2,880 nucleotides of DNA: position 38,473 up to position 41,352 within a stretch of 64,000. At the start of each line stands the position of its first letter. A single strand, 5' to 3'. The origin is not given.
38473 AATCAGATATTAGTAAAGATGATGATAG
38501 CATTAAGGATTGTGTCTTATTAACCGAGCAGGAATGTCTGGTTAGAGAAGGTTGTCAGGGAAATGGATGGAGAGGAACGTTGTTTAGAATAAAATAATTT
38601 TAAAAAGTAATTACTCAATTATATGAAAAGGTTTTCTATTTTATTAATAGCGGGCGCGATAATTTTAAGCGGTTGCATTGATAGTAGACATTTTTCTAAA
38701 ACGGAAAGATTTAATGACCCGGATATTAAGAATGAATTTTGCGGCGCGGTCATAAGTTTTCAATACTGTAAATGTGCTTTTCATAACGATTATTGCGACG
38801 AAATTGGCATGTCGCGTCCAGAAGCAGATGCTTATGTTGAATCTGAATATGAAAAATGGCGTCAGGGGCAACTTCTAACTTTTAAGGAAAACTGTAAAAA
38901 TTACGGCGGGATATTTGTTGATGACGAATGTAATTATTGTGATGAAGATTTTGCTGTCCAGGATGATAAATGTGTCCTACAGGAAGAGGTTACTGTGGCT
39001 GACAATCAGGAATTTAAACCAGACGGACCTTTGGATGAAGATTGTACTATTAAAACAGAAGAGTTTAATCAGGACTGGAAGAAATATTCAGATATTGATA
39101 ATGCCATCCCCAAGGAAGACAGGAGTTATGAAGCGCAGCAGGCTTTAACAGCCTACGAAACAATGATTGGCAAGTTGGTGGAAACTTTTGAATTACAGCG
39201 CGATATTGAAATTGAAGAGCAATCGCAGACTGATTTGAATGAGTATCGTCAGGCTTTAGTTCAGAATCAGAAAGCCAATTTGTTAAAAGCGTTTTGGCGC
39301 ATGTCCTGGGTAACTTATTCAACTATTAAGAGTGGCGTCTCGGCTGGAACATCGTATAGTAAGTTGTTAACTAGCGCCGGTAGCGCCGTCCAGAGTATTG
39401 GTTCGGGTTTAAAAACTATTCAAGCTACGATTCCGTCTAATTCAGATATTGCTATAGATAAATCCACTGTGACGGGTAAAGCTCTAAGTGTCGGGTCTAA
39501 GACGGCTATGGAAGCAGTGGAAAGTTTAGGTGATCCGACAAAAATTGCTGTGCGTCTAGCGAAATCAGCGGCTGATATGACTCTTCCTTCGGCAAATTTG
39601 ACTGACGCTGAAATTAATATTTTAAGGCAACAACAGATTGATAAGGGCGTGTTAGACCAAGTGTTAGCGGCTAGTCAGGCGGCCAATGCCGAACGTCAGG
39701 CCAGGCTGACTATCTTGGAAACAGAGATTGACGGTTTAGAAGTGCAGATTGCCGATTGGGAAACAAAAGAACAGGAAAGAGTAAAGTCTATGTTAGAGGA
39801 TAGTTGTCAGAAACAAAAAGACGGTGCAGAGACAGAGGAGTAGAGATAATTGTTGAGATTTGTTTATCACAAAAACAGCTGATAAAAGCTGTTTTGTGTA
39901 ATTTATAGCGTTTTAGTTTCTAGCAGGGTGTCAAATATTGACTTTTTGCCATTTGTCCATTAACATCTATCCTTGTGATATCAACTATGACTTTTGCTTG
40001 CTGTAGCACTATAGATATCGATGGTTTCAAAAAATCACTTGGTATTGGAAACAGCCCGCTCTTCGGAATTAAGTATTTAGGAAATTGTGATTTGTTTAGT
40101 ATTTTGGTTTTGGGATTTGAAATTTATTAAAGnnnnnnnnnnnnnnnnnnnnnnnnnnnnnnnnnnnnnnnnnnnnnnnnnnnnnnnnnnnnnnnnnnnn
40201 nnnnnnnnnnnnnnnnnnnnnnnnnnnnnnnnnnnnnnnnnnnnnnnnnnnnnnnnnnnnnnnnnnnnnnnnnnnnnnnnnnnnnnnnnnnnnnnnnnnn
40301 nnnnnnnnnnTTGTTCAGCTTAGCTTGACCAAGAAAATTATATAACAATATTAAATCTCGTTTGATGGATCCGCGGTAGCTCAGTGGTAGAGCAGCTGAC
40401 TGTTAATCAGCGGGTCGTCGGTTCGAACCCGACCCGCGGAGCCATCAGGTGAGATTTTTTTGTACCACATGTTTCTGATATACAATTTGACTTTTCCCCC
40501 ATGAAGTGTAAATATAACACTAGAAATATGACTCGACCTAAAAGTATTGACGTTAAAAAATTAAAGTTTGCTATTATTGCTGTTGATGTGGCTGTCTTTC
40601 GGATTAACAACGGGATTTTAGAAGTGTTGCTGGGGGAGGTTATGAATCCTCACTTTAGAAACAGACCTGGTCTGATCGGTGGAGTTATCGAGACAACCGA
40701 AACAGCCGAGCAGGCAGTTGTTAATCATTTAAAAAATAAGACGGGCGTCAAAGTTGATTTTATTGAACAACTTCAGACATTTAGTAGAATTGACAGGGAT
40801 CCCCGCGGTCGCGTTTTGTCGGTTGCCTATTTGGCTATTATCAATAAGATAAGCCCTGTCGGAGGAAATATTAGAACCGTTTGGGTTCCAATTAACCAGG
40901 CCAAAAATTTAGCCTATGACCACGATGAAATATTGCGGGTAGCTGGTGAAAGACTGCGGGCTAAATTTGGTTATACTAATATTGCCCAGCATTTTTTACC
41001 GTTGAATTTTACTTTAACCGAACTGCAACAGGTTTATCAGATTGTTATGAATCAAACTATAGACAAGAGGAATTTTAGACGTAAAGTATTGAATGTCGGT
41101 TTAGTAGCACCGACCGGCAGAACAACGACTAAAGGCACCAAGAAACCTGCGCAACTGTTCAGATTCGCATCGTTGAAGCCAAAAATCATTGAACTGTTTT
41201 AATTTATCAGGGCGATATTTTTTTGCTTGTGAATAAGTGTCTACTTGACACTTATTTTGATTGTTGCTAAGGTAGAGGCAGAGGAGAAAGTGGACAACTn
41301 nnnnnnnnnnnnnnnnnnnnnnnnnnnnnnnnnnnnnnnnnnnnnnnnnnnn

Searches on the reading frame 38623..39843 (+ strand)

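Call 12: search_protein_families(library=pfam, proteins=[window:38623-39843:+], max_evalue=0.01)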
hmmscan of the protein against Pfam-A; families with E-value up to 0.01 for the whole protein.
window:38623-39843:+ (406 aa): 0 families

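Call 36: search_protein_families(library=pfam, proteins=[window:38623-39840:+], max_evalue=10)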
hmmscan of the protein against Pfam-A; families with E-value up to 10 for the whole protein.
window:38623-39840:+ (406 aa): 2 families
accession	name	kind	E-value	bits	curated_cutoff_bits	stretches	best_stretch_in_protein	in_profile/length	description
PF16081.10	Phage_holin_7_1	-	0.058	14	27.8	1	327-377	62-111/121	Mycobacterial 2 TMS Phage Holin (M2 Hol) Family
PF16778.10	Phage_tail_APC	-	8.5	6.7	26.6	1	193-212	21-40/60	Phage tail assembly chaperone protein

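Call 64: search_protein_families(library=ncbifam, proteins=[window:38623-39840:+], max_evalue=0.001)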
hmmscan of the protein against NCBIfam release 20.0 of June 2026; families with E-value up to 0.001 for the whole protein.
window:38623-39840:+ (406 aa): 0 families

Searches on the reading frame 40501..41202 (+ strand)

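Call 12: search_protein_families(library=pfam, proteins=[window:40501-41202:+], max_evalue=0.01)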
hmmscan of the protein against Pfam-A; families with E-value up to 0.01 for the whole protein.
window:40501-41202:+ (233 aa): 3 families
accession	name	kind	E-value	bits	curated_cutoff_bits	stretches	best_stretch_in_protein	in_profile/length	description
PF21906.2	NrtR_WHD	-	1.6e-22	79.8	27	1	164-222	3-61/61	NrtR DNA-binding winged helix domain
PF19368.5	AraR_C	-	2e-11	44.4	23.8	1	158-224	1-68/82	AraR C-terminal winged HTH domain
PF00293.34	NUDIX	-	7.6e-08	32.9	21.1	1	28-145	4-131/134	NUDIX domain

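Call 64: search_protein_families(library=ncbifam, proteins=[window:40501-41199:+], max_evalue=0.001)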
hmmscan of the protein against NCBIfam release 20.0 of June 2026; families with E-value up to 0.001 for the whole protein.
window:40501-41199:+ (233 aa): 3 families
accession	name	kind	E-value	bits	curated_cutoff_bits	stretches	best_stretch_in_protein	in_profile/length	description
NF050029.2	TransRepNtr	equivalog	5.7e-42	143.9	400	1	19-223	15-226/245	ADPR responsive transcriptional repressor NtrR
TIGR00586.1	mutt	equivalog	5.6e-05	23.1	97.9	1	29-94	6-72/129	8-oxo-dGTP diphosphatase MutT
NF008044.0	PRK10776.1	equivalog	0.00025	20.9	148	1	48-94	25-71/130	8-oxo-dGTP diphosphatase MutT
